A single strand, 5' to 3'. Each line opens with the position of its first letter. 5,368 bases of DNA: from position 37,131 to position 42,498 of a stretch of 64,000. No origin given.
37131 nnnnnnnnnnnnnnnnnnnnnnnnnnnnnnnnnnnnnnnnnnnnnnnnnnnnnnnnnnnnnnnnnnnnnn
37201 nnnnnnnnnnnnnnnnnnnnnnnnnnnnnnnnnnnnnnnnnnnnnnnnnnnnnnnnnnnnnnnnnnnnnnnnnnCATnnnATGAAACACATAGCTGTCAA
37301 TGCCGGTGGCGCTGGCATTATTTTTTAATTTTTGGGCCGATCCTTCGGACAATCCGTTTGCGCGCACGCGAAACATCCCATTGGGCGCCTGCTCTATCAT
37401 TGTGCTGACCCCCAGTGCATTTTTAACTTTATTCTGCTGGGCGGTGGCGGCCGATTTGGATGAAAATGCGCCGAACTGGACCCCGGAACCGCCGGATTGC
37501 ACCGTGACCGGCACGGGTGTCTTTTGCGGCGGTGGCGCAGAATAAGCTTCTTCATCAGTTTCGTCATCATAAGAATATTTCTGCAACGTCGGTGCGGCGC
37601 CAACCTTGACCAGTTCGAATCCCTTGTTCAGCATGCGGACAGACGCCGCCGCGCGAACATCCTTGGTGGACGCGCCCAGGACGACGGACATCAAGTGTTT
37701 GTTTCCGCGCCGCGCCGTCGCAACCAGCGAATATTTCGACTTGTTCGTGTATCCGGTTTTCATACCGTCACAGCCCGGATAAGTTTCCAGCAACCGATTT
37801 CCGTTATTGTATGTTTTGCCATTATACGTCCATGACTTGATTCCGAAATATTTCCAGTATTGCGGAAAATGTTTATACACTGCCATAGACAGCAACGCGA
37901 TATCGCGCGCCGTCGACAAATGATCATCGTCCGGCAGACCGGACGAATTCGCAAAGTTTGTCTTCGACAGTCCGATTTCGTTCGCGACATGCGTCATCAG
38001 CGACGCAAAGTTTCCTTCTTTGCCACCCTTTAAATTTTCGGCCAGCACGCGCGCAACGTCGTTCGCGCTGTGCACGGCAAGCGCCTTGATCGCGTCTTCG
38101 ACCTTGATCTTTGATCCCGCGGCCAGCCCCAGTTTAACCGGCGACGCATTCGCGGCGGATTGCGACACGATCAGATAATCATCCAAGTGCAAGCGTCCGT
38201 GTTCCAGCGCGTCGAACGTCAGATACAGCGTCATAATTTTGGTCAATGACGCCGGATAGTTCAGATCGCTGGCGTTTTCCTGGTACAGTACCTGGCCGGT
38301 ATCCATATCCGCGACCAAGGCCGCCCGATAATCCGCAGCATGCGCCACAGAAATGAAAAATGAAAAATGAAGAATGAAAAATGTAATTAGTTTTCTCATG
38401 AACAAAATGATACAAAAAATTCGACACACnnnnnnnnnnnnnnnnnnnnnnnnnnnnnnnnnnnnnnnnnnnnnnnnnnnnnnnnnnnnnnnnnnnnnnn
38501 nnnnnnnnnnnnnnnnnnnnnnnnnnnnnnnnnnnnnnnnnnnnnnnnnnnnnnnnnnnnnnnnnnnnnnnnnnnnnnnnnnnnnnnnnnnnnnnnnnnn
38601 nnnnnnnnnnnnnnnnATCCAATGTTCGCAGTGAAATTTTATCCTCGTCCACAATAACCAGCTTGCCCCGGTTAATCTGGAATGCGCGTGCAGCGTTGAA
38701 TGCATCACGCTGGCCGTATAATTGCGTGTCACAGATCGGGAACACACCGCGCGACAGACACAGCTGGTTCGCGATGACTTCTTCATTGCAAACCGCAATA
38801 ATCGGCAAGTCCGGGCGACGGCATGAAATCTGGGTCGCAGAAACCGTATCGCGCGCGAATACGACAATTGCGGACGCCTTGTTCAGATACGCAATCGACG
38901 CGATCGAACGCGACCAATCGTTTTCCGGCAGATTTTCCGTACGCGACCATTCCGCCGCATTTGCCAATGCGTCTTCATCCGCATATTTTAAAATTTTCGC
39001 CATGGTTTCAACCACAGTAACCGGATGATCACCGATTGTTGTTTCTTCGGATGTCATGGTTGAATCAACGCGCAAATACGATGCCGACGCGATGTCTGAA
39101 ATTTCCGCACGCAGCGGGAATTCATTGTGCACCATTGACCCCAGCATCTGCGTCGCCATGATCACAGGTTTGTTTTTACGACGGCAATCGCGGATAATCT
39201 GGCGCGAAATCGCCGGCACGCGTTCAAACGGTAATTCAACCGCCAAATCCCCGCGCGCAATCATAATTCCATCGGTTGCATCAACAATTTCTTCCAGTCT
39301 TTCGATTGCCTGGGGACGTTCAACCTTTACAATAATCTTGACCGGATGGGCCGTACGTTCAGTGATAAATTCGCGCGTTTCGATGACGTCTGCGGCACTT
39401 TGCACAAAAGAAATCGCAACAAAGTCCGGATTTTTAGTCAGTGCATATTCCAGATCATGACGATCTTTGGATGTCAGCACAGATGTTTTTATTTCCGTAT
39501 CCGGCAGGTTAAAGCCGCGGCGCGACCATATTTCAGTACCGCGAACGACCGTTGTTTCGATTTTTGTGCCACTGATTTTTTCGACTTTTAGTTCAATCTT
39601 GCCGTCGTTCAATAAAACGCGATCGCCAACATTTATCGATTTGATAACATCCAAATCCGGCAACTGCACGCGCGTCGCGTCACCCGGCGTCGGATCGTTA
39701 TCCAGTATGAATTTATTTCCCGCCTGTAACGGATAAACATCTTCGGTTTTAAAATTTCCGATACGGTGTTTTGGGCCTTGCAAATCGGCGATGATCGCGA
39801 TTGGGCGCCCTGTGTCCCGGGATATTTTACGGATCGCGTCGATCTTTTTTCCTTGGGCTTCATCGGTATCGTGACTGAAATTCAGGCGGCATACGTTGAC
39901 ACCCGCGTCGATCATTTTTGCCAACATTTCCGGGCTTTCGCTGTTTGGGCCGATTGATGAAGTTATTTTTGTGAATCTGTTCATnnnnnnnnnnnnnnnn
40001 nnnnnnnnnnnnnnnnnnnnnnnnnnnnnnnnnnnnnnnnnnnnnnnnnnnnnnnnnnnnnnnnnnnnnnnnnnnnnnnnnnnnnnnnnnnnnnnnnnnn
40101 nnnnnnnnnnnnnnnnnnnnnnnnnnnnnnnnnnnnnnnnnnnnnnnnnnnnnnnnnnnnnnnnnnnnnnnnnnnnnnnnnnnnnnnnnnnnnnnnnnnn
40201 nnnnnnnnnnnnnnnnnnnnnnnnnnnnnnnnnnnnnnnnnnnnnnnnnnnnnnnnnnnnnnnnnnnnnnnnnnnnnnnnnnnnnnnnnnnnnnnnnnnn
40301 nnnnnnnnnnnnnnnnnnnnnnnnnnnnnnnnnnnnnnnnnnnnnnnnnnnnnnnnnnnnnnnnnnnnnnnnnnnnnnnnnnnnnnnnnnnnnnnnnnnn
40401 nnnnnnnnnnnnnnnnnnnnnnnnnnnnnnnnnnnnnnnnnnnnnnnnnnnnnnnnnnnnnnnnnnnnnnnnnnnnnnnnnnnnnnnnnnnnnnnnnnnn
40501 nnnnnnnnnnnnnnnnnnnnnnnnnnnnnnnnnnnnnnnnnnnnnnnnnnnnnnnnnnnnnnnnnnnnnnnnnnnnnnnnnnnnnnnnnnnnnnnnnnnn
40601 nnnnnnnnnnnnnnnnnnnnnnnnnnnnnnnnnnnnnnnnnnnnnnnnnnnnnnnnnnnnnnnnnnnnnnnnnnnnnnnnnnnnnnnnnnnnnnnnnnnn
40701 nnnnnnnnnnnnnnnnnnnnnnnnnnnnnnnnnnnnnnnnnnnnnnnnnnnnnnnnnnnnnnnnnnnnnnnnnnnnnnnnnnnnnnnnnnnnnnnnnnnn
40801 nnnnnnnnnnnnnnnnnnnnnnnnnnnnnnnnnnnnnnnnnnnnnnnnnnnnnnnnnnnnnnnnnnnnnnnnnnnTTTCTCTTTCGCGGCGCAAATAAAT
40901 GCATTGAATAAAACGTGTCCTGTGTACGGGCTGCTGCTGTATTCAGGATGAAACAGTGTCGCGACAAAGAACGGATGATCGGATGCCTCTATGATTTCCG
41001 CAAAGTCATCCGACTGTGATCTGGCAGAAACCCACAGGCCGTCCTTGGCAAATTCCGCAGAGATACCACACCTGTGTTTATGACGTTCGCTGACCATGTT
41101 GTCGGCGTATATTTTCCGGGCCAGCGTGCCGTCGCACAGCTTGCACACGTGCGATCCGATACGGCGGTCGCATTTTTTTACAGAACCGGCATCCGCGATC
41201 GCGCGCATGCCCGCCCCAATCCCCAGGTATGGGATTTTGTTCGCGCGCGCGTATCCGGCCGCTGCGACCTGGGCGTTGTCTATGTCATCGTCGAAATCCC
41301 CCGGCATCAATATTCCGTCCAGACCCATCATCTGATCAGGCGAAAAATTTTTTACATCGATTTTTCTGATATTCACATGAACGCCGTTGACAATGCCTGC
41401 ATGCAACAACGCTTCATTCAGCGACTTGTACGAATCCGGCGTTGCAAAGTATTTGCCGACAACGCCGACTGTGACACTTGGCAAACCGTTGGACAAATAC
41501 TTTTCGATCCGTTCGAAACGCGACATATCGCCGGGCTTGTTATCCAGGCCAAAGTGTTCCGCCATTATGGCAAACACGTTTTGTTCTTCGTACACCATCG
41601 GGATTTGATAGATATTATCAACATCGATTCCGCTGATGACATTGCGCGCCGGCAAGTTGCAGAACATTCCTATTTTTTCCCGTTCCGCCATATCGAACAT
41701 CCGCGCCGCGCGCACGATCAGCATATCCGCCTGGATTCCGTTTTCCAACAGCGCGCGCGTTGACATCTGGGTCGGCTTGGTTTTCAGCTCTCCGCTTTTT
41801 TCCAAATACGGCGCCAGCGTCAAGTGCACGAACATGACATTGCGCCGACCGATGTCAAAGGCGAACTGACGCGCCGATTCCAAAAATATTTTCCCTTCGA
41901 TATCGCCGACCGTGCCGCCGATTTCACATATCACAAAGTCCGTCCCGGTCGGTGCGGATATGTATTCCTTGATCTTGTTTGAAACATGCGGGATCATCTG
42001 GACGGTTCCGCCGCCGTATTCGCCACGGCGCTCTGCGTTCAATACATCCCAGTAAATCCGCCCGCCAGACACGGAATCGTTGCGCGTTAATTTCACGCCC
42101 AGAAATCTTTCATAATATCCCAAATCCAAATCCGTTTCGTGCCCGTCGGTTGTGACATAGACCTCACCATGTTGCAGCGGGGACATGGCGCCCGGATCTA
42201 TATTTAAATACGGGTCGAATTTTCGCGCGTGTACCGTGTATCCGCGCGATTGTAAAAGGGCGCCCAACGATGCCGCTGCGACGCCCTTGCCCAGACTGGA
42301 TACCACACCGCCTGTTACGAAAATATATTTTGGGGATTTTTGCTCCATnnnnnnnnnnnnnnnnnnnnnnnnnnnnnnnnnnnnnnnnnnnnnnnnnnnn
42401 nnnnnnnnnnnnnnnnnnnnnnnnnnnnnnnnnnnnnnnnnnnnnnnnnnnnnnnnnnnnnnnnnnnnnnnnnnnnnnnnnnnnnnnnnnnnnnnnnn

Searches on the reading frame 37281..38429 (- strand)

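Call 11: search_protein_families(library=pfam, proteins=[window:37281-38429:-], max_evalue=0.001)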
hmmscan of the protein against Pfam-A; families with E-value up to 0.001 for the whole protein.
window:37281-38429:- (383 aa): 4 families
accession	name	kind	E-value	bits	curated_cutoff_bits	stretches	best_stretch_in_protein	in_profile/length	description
PF00768.25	Peptidase_S11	-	1.3e-56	192.1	27.6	1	35-255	13-239/239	D-alanyl-D-alanine carboxypeptidase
PF13354.11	Beta-lactamase2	-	1.1e-11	44.9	22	1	38-185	3-147/214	Beta-lactamase enzyme family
PF05036.18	SPOR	-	6.3e-05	23.7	21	1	313-381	3-74/76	SPOR domain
PF02113.21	Peptidase_S13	-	0.00056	19.2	22.8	0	36-75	20-59/444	D-Ala-D-Ala carboxypeptidase 3 (S13) family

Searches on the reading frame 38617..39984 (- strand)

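Call 11: search_protein_families(library=pfam, proteins=[window:38617-39984:-], max_evalue=0.001)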
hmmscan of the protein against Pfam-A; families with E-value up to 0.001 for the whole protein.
window:38617-39984:- (456 aa): 3 families
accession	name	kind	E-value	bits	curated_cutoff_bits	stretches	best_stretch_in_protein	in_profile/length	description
PF00224.27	PK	-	2.5e-91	306.6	30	1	3-324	2-327/328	Pyruvate kinase, barrel domain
PF02887.21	PK_C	-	1.4e-10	41.7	28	1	359-430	5-76/114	Pyruvate kinase, alpha/beta domain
PF03328.21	HpcH_HpaI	-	2.7e-05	24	25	1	176-254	76-161/221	HpcH/HpaI aldolase/citrate lyase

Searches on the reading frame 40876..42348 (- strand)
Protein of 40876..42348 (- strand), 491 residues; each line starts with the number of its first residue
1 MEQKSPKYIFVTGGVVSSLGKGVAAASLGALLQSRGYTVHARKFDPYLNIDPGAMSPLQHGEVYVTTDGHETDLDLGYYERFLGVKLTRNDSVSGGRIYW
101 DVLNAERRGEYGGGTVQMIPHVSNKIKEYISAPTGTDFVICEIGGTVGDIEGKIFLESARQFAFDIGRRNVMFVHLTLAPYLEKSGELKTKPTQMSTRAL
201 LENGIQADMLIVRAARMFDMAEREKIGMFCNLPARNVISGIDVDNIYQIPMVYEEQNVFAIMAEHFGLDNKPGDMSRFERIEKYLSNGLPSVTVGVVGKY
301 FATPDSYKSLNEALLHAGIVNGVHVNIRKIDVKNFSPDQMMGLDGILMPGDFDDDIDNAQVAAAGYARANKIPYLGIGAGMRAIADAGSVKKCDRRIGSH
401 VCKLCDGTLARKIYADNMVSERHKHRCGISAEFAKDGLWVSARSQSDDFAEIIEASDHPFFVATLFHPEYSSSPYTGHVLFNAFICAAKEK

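Call 11: search_protein_families(library=pfam, proteins=[window:40876-42348:-], max_evalue=0.001)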
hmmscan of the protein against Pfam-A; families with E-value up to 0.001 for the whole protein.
window:40876-42348:- (491 aa): 3 families
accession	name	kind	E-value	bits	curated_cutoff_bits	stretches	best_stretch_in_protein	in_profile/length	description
PF06418.20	CTP_synth_N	-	1.4e-109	366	26.1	1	7-268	1-265/265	CTP synthase N-terminus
PF00117.34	GATase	-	1.3e-22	80.9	22.8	1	304-485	3-188/190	Glutamine amidotransferase class-I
PF07722.19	Peptidase_C26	-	0.0007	19.9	20.5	0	395-469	147-219/219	Peptidase C26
